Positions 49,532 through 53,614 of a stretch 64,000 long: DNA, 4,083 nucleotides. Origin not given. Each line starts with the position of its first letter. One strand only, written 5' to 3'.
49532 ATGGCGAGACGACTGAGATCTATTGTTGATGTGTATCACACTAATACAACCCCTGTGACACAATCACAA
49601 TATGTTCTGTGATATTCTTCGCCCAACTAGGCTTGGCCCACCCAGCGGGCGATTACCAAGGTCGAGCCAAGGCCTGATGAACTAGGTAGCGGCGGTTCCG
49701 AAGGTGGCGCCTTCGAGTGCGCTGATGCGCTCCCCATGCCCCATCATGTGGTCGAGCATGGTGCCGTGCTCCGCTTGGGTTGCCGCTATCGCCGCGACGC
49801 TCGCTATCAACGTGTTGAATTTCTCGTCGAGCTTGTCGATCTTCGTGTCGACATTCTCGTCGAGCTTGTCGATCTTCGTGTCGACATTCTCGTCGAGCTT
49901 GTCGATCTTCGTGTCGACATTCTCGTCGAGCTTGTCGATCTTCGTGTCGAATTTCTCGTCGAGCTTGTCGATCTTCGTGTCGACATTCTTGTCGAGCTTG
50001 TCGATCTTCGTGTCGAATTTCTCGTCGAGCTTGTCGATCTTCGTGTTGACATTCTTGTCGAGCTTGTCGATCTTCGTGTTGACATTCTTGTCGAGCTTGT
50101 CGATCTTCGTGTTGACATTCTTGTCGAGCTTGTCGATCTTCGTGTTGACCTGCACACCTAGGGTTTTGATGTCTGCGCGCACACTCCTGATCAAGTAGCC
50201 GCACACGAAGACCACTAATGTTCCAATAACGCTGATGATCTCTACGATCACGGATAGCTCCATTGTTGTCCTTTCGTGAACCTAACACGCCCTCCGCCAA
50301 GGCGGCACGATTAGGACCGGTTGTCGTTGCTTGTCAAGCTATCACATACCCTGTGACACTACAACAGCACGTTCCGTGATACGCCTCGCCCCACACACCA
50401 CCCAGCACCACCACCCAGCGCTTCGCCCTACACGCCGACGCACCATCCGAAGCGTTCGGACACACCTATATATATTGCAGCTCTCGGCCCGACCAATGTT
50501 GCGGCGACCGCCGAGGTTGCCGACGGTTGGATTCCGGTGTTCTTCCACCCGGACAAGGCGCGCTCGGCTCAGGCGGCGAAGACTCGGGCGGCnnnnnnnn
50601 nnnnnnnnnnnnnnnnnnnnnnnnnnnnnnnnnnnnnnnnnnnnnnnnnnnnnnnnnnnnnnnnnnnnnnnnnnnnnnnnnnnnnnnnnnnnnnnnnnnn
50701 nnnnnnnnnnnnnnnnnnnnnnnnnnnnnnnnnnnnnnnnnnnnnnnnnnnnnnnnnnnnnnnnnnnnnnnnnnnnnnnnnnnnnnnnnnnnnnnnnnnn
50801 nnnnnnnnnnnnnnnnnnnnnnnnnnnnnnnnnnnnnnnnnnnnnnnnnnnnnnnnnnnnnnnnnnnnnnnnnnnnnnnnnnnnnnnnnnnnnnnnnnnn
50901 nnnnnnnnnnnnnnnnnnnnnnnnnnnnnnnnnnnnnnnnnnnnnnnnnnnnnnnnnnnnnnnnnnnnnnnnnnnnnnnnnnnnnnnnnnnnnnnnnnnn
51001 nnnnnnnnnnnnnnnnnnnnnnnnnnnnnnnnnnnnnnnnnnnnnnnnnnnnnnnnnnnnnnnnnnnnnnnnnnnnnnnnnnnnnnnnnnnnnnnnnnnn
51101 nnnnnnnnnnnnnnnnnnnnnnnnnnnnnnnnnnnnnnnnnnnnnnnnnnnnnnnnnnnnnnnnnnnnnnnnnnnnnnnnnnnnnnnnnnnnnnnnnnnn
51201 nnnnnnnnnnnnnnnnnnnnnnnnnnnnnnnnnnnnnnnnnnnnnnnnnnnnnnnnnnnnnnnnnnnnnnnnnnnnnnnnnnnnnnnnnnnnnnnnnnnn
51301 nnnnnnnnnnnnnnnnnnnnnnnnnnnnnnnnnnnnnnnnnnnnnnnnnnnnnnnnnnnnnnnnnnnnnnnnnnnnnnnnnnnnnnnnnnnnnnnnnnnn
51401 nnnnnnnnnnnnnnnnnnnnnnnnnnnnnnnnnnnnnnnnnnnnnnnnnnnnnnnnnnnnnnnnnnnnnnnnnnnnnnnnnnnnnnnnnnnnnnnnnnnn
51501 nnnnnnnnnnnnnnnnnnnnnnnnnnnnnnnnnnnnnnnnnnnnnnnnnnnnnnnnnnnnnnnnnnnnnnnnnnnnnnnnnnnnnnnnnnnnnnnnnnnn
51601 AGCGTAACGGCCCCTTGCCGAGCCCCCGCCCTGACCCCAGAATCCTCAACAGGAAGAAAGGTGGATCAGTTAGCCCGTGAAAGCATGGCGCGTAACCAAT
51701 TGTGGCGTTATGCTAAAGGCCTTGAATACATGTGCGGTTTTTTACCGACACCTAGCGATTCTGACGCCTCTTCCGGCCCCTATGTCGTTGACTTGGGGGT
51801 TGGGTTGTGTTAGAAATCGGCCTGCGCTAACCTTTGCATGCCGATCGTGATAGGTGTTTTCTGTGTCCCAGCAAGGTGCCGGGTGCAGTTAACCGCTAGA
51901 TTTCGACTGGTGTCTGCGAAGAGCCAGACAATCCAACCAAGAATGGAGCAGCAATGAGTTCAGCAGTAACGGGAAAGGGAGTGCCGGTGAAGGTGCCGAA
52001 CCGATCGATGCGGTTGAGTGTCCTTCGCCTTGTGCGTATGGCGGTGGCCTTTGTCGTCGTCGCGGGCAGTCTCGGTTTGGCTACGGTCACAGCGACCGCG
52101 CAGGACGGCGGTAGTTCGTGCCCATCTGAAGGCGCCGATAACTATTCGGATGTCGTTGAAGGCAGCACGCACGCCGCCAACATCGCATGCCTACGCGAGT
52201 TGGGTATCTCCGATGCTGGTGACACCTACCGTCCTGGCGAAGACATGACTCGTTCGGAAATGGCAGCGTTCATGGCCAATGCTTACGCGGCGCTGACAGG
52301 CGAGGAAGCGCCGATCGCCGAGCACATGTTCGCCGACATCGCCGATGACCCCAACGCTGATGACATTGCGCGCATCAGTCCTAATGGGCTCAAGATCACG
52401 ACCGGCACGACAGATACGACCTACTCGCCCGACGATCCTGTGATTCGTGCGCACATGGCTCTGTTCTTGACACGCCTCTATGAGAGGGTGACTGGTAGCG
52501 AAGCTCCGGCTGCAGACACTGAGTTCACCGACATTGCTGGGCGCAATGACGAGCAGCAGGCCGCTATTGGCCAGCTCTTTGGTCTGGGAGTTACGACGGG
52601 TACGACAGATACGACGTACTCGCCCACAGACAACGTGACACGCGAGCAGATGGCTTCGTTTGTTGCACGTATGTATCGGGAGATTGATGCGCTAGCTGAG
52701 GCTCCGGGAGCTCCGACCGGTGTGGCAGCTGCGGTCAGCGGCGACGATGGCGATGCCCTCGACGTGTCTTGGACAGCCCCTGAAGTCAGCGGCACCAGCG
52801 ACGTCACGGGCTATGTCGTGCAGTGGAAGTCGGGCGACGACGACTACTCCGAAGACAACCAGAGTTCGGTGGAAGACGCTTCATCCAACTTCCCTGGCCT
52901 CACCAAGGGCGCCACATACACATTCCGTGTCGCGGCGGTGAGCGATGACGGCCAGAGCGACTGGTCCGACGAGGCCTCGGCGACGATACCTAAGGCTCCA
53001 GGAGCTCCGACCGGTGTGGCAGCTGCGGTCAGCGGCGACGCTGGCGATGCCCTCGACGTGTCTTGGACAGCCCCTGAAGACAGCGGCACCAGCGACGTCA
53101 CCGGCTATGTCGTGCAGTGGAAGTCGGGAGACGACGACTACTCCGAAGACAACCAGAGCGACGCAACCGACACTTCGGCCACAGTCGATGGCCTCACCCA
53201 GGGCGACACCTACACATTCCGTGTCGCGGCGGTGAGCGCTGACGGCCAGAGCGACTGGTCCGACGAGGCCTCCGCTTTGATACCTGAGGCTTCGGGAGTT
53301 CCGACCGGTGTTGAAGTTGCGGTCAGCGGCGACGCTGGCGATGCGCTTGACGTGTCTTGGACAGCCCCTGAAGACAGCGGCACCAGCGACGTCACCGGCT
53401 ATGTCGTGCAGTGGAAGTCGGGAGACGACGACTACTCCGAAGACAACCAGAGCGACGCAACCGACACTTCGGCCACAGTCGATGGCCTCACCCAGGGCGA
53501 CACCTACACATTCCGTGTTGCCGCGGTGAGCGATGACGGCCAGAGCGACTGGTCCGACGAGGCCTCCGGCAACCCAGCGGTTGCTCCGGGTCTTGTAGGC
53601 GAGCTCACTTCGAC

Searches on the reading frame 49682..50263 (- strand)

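Call 21: search_protein_families(library=pfam, proteins=[window:49682-50263:-], max_evalue=0.01)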
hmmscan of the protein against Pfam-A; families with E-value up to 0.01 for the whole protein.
window:49682-50263:- (193 aa): 29 families (the best 25 are shown)
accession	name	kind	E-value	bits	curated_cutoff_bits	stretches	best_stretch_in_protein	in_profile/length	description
PF01442.23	Apolipoprotein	-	1.4e-15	58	90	1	27-151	41-165/190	Apolipoprotein A1/A4/E domain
PF04513.17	Baculo_PEP_C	-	4.1e-11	43.6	38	3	94-162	36-107/140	Baculovirus polyhedron envelope protein, PEP, C terminus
PF10444.14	Nbl1_Borealin_N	-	2.8e-07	30.5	24.4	0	43-78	6-41/57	Nbl1 / Borealin N terminal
PF14362.11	DUF4407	-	1.5e-05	24.8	31.3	1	46-184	113-250/297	Domain of unknown function (DUF4407)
PF14643.11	DUF4455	-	3.3e-05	23.2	30.4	1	29-163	306-440/469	Domain of unknown function (DUF4455)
PF07352.17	Phage_Mu_Gam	-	6.1e-05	23.4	28.3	0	61-113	14-66/149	Bacteriophage Mu Gam like protein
PF23831.1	DUF7201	-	6.4e-05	23.1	27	1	52-175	17-126/142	Coiled-coil region of unknown function (DUF7201)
PF05597.16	Phasin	-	7.8e-05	23.2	28.8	0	93-157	54-122/126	Poly(hydroxyalcanoate) granule associated protein (phasin)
PF09731.14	Mitofilin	-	0.00014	21.4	27.4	1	40-166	280-409/614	Mitochondrial inner membrane protein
PF03938.19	OmpH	-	0.00017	22.2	32.4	0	70-157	18-108/141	Outer membrane protein (OmpH-like)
PF03037.21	KMP11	-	0.00025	22.2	28.3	0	125-174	6-55/90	Kinetoplastid membrane protein 11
PF08287.16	DASH_Spc19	-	0.00038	20.8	26.3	0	122-158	56-92/155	Spc19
PF05823.17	Gp-FAR-1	-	0.00049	21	29.2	0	126-160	52-86/149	Nematode fatty acid retinoid binding protein (Gp-FAR-1)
PF08891.16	YfcL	-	0.00085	20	25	0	18-63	23-68/83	YfcL protein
PF07195.17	FliD_C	-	0.00089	19.2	25.4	1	66-152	141-227/236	Flagellar hook-associated protein 2 C-terminus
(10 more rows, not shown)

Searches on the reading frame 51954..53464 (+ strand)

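Call 102: search_protein_families(library=pfam, proteins=[window:51954-53464:+], max_evalue=0.001)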
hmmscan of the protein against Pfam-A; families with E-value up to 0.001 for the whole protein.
window:51954-53464:+ (503 aa): 5 families
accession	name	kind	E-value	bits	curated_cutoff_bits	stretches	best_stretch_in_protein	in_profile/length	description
PF00041.27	fn3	-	2.3e-36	124.3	25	2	351-439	2-81/84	Fibronectin type III domain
PF00395.25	SLH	-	3.1e-15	56.3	20.8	1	191-234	2-44/44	S-layer homology domain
PF16656.11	Pur_ac_phosph_N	-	1.6e-13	51.5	30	2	352-438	1-88/93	Purple acid Phosphatase, N-terminal domain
PF25059.1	FN3_DSCAM-DSCAML_C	-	9.7e-07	29.5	39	0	379-434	17-72/89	DSCAM/DSCAML C-terminal Fn3-like domain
PF25788.1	Ig_Rha78A_N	-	3.8e-06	27.5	27.4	0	367-440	20-98/105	Rha78A-like, N-terminal immunoglobulin domain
